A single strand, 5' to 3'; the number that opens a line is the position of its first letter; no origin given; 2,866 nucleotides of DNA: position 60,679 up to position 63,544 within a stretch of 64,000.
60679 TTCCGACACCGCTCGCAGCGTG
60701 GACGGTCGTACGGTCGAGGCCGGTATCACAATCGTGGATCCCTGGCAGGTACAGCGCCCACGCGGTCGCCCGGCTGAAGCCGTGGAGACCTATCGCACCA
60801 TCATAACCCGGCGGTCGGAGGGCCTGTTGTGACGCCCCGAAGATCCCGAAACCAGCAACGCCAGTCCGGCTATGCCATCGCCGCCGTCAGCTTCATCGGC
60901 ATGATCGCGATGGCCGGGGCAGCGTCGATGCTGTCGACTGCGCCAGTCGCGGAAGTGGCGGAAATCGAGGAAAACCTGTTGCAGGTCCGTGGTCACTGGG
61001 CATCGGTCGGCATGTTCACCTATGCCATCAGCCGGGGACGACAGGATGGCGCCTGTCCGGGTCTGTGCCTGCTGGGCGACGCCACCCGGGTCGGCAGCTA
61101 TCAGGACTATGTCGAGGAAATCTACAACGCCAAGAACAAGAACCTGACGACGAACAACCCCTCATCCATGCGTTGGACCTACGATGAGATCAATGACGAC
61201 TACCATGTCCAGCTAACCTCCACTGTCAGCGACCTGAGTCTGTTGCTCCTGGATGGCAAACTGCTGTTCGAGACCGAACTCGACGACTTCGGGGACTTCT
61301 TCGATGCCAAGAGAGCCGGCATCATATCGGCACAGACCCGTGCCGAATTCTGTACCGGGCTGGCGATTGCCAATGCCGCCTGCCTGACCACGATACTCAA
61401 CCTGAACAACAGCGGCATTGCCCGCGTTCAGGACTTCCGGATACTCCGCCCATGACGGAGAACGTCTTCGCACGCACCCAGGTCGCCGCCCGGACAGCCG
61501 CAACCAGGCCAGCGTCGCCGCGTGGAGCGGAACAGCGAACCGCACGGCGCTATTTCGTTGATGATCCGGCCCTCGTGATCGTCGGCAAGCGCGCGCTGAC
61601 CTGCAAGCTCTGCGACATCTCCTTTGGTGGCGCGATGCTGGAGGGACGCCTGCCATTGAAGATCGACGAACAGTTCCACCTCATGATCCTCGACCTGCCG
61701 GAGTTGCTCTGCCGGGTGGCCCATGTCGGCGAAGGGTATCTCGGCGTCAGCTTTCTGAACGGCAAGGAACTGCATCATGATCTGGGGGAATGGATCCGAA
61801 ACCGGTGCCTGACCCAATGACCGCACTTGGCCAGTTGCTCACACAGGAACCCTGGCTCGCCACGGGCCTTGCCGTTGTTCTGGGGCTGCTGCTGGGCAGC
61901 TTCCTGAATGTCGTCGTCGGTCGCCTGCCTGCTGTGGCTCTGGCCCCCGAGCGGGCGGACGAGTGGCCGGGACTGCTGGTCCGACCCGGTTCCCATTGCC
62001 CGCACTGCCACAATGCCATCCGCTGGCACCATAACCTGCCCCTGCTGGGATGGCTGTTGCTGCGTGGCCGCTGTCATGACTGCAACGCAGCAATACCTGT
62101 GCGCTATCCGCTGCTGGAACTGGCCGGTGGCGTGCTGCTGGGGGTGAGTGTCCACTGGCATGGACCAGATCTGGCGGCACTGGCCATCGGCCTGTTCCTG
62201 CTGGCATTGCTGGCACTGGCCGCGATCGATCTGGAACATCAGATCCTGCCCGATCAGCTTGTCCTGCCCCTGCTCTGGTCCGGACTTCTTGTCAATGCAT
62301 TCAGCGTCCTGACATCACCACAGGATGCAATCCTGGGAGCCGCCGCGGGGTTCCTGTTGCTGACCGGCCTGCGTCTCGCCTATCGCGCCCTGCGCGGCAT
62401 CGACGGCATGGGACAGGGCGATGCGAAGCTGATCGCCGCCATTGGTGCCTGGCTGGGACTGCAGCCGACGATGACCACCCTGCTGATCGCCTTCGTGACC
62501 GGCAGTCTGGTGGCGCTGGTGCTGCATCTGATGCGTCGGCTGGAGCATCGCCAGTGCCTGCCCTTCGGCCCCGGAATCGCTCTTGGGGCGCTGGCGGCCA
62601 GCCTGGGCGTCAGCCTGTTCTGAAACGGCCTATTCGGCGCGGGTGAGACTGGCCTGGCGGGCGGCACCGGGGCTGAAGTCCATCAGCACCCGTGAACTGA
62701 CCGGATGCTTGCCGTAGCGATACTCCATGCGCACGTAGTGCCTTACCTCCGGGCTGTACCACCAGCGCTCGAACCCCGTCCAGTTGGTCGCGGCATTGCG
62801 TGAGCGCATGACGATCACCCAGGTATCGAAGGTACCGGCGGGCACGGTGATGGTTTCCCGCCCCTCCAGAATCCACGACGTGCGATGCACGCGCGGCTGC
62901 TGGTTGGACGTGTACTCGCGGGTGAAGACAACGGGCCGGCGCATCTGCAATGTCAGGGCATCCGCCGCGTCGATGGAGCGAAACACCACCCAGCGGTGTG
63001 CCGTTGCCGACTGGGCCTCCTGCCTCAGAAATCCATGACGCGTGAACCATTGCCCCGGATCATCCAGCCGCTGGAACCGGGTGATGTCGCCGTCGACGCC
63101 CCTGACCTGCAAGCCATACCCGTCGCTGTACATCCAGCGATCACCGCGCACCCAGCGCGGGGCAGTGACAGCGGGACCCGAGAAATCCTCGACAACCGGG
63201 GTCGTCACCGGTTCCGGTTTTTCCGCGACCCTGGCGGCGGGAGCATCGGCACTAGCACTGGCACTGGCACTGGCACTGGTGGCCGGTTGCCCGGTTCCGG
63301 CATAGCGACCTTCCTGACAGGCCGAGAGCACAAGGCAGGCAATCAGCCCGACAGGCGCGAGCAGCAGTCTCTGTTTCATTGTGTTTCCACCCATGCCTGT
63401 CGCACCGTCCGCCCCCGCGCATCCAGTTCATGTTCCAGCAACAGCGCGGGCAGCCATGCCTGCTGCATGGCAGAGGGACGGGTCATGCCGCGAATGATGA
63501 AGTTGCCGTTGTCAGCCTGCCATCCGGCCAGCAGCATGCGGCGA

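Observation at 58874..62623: Divergent four-pilin + PilZ + PilD operon in an alphaproteobacterium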

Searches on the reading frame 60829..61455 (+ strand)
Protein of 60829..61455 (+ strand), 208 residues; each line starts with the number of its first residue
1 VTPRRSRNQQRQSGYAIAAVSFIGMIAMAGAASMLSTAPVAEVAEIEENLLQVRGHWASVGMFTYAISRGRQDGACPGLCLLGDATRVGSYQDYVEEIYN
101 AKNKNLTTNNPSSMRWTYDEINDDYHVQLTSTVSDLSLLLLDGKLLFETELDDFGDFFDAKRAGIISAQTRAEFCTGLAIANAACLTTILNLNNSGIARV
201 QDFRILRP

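Call 3: search_protein_families(library=pfam, proteins=[window:60829-61455:+], max_evalue=0.1)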
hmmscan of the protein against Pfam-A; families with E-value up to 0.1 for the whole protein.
window:60829-61455:+ (208 aa): 0 families

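Call 4: search_protein_families(library=ncbifam, proteins=[window:60829-61455:+], max_evalue=0.1)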
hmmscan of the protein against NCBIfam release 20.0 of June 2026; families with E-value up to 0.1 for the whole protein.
window:60829-61455:+ (208 aa): 1 family
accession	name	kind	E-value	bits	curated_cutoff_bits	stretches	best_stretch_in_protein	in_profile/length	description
NF047322.1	HK_morpho_MacS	equivalog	0.013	14.7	300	1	22-82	68-128/367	MacS family sensor histidine kinase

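Call 21: find_homologous_proteins(query=window:60829-61455:+)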
Query window:60829-61455:+ (208 aa): 15 proteins with E <= 0.001 among 715 candidates.
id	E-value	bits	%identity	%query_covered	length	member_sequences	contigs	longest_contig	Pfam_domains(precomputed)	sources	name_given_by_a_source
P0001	9.5e-131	451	99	100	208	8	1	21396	-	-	-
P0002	1.7e-111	388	87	94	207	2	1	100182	-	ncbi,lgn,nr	ncbi:MAG: hypothetical protein P1U49_07930 [Minwuia sp.]|nr:hypothetical protein [Minwuia sp.]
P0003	9.8e-111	386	86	99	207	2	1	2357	-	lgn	-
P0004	2.4e-100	352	77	100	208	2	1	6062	-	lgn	-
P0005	8.2e-90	318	71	100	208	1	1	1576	-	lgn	-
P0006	1.9e-87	310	72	100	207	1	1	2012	-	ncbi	-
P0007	4.1e-83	296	70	96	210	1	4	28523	-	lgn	-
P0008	6.4e-81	289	69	97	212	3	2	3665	-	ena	-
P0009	1.4e-80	287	64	100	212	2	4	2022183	-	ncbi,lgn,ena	-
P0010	5.4e-76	272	68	95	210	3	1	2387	-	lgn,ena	-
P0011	5.9e-75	269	65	98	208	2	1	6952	-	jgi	-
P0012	1.4e-73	265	64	100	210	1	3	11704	-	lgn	-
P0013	6.3e-73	262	64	96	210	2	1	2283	-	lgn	-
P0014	2.7e-71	257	63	100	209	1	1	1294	-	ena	-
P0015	2.3e-66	241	61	96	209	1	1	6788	-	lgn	-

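Call 24: find_encoding_contigs(protein=P0009, flank=10000, max_places=3)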
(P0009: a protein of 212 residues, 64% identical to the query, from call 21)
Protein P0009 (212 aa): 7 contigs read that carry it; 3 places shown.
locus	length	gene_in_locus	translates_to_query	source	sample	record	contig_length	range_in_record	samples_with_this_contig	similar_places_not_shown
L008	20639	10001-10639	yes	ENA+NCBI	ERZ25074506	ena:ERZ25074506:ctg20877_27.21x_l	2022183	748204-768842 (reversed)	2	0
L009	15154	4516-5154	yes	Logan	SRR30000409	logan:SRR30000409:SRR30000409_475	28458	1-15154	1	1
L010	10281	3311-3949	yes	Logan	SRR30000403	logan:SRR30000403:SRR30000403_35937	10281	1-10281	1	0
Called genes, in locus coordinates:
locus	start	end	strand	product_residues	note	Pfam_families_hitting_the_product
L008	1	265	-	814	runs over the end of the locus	PF07992:Pyr_redox_2, PF13738:Pyr_redox_3, PF00070:Pyr_redox, PF18267:Rubredoxin_C, PF04324:Fer2_BFD, PF03460:NIR_SIR_ferr, PF01077:NIR_SIR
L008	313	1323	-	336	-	PF13185:GAF_2 (weak)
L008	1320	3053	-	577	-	PF20703:nSTAND1 (faint), PF00005:ABC_tran, PF02463:SMC_N (faint), PF13191:AAA_16 (faint), PF13304:AAA_21 (faint), PF13401:AAA_22 (faint), PF13481:AAA_25 (faint), PF00005:ABC_tran, +1 more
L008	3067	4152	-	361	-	PF00528:BPD_transp_1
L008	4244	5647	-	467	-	PF13379:NMT1_2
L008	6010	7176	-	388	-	PF13379:NMT1_2, PF09084:NMT1 (faint)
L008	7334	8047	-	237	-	PF03861:ANTAR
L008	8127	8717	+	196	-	-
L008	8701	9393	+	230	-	PF07963:N_methyl (weak)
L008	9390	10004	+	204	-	-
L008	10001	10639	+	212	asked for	-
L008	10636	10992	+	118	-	PF07238:PilZ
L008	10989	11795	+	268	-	PF06750:A24_N_bact, PF01478:Peptidase_A24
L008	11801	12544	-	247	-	-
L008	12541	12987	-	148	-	-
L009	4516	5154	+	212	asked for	-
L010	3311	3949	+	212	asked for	-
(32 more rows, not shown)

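Call 25: find_encoding_contigs(protein=P0007, flank=10000, max_places=3)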
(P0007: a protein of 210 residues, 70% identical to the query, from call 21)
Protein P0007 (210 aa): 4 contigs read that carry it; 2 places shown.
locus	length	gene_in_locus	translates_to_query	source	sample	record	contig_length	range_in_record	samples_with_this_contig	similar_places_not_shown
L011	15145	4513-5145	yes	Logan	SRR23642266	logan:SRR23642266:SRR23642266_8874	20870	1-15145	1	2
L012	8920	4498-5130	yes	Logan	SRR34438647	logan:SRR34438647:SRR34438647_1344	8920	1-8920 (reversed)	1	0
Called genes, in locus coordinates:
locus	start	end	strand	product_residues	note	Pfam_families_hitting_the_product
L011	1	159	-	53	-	?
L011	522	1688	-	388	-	PF13379:NMT1_2, PF09084:NMT1 (faint)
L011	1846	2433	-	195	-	PF03861:ANTAR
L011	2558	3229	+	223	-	PF07963:N_methyl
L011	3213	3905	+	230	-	PF07963:N_methyl (weak)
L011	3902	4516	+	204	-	-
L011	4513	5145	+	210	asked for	-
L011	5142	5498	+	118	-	PF07238:PilZ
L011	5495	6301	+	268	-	PF06750:A24_N_bact, PF01478:Peptidase_A24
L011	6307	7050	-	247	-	-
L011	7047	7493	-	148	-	-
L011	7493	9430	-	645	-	PF03958:Secretin_N, PF00263:Secretin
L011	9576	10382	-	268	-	PF13672:PP2C_2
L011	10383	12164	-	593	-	PF00512:HisKA, PF13581:HATPase_c_2 (faint), PF02518:HATPase_c, PF00498:FHA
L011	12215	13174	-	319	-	PF23862:CdsD_C (weak)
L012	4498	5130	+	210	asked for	-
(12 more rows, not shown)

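Call 26: find_encoding_contigs(protein=P0012, flank=10000, max_places=2)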
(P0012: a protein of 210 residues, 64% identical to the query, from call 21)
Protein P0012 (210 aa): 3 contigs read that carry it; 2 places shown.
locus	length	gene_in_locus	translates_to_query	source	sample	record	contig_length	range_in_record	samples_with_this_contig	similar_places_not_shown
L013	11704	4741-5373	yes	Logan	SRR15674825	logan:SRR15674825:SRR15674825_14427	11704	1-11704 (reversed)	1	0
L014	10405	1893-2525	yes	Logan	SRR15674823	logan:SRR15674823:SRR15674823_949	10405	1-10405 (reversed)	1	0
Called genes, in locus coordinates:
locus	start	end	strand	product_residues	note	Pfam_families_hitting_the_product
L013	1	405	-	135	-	?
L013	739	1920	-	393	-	PF13379:NMT1_2, PF09084:NMT1 (weak)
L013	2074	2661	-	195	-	PF03861:ANTAR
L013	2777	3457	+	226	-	PF07963:N_methyl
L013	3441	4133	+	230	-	PF07963:N_methyl (weak)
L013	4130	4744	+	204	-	-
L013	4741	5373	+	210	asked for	-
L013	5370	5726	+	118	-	PF07238:PilZ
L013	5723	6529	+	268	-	PF06750:A24_N_bact, PF01478:Peptidase_A24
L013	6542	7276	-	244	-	-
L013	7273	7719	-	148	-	-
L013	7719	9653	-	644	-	PF03958:Secretin_N, PF00263:Secretin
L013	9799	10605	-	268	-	PF13672:PP2C_2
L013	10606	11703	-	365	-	?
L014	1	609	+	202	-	?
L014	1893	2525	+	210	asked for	-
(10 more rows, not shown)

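Call 27: find_encoding_contigs(protein=P0015, flank=10000, max_places=2)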
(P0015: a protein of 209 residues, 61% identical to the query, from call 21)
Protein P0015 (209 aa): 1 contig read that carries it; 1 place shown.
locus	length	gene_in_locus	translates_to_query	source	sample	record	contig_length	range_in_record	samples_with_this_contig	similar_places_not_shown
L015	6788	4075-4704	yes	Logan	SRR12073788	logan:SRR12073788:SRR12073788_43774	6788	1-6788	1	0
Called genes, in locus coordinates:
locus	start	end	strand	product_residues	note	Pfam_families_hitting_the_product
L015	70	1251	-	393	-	PF13379:NMT1_2, PF09084:NMT1 (weak)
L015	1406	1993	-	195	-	PF03861:ANTAR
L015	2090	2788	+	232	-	PF07963:N_methyl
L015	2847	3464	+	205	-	-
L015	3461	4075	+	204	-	-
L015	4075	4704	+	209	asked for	-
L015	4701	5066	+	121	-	PF07238:PilZ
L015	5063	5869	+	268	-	PF06750:A24_N_bact, PF01478:Peptidase_A24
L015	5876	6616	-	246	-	-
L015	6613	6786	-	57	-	?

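Call 28: find_encoding_contigs(protein=P0011, flank=10000, max_places=2)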
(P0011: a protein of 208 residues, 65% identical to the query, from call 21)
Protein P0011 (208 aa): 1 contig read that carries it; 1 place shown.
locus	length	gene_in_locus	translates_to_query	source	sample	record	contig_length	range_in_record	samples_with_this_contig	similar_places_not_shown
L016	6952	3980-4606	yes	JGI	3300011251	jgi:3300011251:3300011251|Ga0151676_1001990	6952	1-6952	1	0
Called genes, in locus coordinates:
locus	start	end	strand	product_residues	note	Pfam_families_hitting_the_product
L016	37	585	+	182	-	PF04290:DctQ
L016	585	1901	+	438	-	PF06808:DctM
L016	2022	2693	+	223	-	PF07963:N_methyl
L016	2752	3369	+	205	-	-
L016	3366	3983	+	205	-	-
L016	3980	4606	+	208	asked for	-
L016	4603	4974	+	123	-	PF07238:PilZ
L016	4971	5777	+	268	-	PF06750:A24_N_bact, PF01478:Peptidase_A24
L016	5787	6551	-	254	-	-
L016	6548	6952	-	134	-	?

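Call 36: search_solved_structures(query=A1, max_evalue=1)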
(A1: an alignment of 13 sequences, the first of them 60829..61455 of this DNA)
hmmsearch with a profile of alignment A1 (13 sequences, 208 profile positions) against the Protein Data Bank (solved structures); distinct sequences matched with E-value up to 1: 2.
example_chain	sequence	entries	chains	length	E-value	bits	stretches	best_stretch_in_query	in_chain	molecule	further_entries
3kpb_A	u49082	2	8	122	0.13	15.4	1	129-204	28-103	Uncharacterized protein MJ0100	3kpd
3kpc_A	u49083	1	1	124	0.13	15.3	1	129-204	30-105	Uncharacterized protein MJ0100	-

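Call 37: find_related_loci(query=A1, collection=genome_contigs, flank=10000)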
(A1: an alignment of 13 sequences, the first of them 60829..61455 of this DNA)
Query A1 (208 aa) in genome_contigs; peptide patterns used: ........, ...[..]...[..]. (x = any residue, [..] = any of these).
80 stretches matched a pattern; 2 encode a relative of the query (tblastn E <= 1e-3); 2 distinct loci.
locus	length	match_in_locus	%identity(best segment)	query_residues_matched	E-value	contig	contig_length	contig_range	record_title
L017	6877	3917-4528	66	5-208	1e-85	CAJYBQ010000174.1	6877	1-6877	MAG TPA_asm: uncultured Alphaproteobacteria bacterium isolate SRR5242446_bin.3_MetaBAT_v2.12.1_MAG genome assembly, cont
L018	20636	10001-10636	64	1-208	2e-85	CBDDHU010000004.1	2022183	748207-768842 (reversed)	MAG: Minwuia sp. isolate e733e273-b673-41f5-bb2c-ec37d230e7dd genome assembly, contig: contig_4, whole genome shotgun se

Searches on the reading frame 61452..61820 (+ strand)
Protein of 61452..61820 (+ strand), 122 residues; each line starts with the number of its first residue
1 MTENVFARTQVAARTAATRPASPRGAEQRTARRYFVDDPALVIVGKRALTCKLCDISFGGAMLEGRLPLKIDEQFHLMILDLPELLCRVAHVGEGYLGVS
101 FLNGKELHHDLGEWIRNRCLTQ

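Call 3: search_protein_families(library=pfam, proteins=[window:61452-61820:+], max_evalue=0.1)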
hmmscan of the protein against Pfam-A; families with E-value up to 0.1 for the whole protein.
window:61452-61820:+ (122 aa): 1 family
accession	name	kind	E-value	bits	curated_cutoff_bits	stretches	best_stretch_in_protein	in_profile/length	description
PF07238.19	PilZ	-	8.3e-09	36.2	22.5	1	27-106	1-90/102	PilZ domain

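Call 4: search_protein_families(library=ncbifam, proteins=[window:61452-61820:+], max_evalue=0.1)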
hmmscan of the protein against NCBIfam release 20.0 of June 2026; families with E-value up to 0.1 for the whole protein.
window:61452-61820:+ (122 aa): 0 families

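Call 105: search_solved_structures(query=A5, max_evalue=0.1)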
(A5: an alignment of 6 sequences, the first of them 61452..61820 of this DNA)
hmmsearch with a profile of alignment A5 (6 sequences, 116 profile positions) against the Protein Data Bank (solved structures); distinct sequences matched with E-value up to 0.1: 0.

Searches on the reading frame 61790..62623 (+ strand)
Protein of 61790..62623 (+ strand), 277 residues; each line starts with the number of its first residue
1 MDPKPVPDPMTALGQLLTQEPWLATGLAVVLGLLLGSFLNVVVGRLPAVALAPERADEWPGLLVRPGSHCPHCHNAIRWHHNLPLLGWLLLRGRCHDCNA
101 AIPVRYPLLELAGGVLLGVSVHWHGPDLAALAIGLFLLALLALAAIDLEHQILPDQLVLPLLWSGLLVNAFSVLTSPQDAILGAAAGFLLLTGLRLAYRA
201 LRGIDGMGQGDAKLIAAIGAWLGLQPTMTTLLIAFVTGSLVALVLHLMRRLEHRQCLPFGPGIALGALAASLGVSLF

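Call 3: search_protein_families(library=pfam, proteins=[window:61790-62623:+], max_evalue=0.1)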
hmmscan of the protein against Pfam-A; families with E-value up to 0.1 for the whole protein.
window:61790-62623:+ (277 aa): 4 families
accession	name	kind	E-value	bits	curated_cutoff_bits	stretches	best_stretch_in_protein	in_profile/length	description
PF06750.18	A24_N_bact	-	8e-29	100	23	1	30-121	1-81/84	Bacterial Peptidase A24 N-terminal domain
PF01478.23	Peptidase_A24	-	1.4e-24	87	26.5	1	135-243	2-104/104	Type IV leader peptidase family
PF19029.5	DUF883_C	-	0.026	14.6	27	1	19-37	7-25/30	DUF883 C-terminal glycine zipper region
PF25207.1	DUF7837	-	0.09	13.2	27.8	0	93-109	6-22/47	Domain of unknown function (DUF7837)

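Call 4: search_protein_families(library=ncbifam, proteins=[window:61790-62623:+], max_evalue=0.1)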
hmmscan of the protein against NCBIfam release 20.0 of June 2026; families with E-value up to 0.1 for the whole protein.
window:61790-62623:+ (277 aa): 1 family
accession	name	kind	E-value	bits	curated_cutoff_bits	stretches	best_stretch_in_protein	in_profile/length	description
NF051435.1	ArfB_Rv0900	equivalog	0.018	15.4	40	1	231-246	10-25/50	channel accessory protein ArfB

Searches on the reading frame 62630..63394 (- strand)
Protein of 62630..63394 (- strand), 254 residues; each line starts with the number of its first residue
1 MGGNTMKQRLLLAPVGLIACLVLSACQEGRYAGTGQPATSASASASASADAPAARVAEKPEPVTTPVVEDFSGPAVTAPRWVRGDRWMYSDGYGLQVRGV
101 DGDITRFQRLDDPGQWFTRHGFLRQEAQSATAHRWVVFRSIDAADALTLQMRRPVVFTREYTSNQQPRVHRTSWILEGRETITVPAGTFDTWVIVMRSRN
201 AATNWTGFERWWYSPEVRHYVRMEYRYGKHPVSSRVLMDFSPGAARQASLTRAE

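Call 3: search_protein_families(library=pfam, proteins=[window:62630-63394:-], max_evalue=0.1)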
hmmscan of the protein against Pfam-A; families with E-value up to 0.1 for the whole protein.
window:62630-63394:- (254 aa): 2 families
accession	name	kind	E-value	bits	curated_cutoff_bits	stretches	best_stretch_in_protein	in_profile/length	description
PF21347.3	DUF3108_like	-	3.7e-05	24.1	27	1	175-224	135-185/199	DUF3108-like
PF11306.15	DUF3108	-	0.012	15.9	26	1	177-228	148-202/209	Protein of unknown function (DUF3108)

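Call 4: search_protein_families(library=ncbifam, proteins=[window:62630-63394:-], max_evalue=0.1)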
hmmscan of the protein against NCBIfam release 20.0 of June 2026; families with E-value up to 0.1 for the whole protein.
window:62630-63394:- (254 aa): 0 families
